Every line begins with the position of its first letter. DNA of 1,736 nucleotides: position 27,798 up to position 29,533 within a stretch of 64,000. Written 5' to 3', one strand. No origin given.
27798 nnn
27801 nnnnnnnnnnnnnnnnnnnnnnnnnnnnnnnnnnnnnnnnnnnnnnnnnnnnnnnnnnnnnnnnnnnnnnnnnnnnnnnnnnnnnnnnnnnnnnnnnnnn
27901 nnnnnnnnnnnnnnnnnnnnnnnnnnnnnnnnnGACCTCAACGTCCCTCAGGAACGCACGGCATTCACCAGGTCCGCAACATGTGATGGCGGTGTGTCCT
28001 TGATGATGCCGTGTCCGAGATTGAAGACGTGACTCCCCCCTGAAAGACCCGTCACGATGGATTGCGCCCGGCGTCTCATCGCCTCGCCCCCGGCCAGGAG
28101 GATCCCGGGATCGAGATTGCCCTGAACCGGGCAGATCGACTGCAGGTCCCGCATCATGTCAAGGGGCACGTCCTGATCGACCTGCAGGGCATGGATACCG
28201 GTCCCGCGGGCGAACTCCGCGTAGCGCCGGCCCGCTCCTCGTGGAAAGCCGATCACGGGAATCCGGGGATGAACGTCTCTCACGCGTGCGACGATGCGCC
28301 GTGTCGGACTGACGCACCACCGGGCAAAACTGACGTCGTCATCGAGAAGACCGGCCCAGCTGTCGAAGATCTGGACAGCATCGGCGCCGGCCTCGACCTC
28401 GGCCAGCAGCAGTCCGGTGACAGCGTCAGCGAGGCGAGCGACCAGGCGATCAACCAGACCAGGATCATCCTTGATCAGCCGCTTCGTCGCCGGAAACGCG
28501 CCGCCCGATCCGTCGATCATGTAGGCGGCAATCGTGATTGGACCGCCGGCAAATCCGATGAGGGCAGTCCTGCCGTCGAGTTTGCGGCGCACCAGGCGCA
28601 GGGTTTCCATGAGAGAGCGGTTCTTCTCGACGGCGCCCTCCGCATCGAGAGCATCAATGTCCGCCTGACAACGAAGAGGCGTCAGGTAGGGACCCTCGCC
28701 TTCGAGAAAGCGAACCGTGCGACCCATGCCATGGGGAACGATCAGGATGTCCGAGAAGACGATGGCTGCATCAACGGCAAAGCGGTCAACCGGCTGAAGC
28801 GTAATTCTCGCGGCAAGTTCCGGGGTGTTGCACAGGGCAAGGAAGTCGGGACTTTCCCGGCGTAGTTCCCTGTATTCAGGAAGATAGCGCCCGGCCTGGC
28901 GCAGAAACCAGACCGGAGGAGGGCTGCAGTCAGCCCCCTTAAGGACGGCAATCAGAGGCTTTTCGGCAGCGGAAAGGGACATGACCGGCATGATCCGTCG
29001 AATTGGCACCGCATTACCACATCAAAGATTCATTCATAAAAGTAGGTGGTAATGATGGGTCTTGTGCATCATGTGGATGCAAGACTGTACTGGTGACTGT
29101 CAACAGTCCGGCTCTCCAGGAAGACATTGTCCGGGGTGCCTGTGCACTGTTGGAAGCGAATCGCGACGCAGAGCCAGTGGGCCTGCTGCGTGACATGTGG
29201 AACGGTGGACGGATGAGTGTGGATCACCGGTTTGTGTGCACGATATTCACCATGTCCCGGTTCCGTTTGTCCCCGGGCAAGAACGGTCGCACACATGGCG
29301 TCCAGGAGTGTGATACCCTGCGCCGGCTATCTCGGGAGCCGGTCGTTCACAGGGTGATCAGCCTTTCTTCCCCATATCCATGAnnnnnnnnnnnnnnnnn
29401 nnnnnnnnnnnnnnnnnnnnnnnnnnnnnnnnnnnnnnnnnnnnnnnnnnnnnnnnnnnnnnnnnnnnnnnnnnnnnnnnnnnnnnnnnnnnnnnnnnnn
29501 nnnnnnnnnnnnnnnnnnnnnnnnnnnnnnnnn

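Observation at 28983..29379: Candidate oriC in the hemE / DUF299 divergent intergenic region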

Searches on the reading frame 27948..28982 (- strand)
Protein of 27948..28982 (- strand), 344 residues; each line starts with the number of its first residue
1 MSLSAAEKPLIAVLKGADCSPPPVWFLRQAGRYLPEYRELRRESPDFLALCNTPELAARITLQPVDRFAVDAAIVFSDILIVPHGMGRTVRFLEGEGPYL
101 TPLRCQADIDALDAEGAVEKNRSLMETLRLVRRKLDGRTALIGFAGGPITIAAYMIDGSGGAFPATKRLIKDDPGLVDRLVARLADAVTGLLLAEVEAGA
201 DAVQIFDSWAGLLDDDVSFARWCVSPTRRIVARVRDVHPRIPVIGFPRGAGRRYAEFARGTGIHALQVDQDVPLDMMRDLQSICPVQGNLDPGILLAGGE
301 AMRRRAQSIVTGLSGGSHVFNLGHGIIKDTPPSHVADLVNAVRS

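Call 5: search_protein_families(library=pfam, proteins=[window:27948-28982:-])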
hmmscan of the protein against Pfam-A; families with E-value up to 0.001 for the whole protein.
window:27948-28982:- (344 aa): 1 family
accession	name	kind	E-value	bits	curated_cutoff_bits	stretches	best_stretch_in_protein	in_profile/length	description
PF01208.23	URO-D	-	3.7e-102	342.3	23.9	1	7-343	3-344/346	Uroporphyrinogen decarboxylase (URO-D)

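Call 10: find_related_loci(query=window:27948-28982:-, collection=genome_contigs, flank=4000)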
Query window:27948-28982:- (344 aa) in genome_contigs; peptide patterns used: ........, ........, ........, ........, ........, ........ (x = any residue, [..] = any of these).
600 stretches matched a pattern (row limit reached: there are more); 590 encode a relative of the query (tblastn E <= 1e-3); the best 80 are kept; 80 distinct loci.
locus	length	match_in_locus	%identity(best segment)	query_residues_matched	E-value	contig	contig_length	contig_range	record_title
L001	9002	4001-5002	52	10-344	5e-106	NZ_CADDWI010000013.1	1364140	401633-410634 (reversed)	Chelativorans sp. Marseille-P2723, whole genome shotgun sequence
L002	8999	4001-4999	51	10-343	3e-103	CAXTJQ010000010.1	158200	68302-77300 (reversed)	MAG TPA_asm: uncultured Rhizobiaceae bacterium isolate public_SRR11456921_metawrap_bin.18 genome assembly, contig: publi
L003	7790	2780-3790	49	7-344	8e-103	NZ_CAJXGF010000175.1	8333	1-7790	MAG: uncultured Nitratireductor sp. isolate SRR6201726_bin.8_MetaBAT_v2.12.1_MAG, whole genome shotgun sequence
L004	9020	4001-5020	49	3-343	2e-102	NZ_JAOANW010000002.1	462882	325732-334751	Nitratireductor luteus strain SC-ST17 Scaffold2_1, whole genome shotgun sequence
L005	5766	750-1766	51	5-344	4e-102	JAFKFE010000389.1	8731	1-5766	MAG: Alphaproteobacteria bacterium isolate SCN18_30_10_14_R4_P_64_8 SCN18_30_10_14_R4_P_scaffold_4437, whole genome shot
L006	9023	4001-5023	50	3-344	2e-102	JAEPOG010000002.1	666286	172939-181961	MAG: Rhizobiaceae bacterium isolate HXMU1421-7 k141_36272_length_666286_cov_58.4976, whole genome shotgun sequence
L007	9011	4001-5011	49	7-344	9e-100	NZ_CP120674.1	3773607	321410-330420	Nitratireductor sp. L15S-10 chromosome, complete genome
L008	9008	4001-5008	48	8-344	2e-99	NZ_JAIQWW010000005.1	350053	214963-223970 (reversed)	Phyllobacterium chamaecytisi strain KW56 5, whole genome shotgun sequence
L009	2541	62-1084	47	4-343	3e-103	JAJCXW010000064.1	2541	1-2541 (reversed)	MAG: Acidimicrobiales bacterium isolate OFTM81 OFTM81_63, whole genome shotgun sequence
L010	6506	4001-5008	49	7-343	1e-98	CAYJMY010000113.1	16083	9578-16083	MAG TPA_asm: uncultured Mesorhizobium sp. isolate ERP124720_co1_147 genome assembly, contig: NODE_4510_length_16083_cov_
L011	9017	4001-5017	48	6-344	1e-98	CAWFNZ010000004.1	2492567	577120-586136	MAG: uncultured Alphaproteobacteria bacterium isolate MFD06085.bin.1.7 genome assembly, contig: contig_7743, whole genom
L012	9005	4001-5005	49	8-343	3e-98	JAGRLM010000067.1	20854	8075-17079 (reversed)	MAG: Nitratireductor sp. isolate HKST-UBA65 2010_44108, whole genome shotgun sequence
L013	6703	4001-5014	49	7-344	5e-98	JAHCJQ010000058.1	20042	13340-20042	MAG: Alphaproteobacteria bacterium isolate TGS_PRO4 PRO4_58, whole genome shotgun sequence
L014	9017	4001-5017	48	7-344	4e-98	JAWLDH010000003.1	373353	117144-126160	MAG: Rhodospirillaceae bacterium isolate 15dZY3.bin.99 NODE_32_length_373353_cov_20.381799, whole genome shotgun sequenc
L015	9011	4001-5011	49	2-339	7e-98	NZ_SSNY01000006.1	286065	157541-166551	Mesorhizobium composti strain CC-YTH430 contig06, whole genome shotgun sequence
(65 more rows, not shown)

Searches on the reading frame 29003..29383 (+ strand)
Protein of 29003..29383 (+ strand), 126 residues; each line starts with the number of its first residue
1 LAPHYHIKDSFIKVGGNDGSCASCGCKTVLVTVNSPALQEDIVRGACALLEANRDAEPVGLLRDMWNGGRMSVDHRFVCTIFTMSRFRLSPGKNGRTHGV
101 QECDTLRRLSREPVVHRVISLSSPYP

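Call 6: search_protein_families(library=pfam, proteins=[window:29003-29383:+])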
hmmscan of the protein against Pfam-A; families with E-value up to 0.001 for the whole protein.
window:29003-29383:+ (126 aa): 0 families
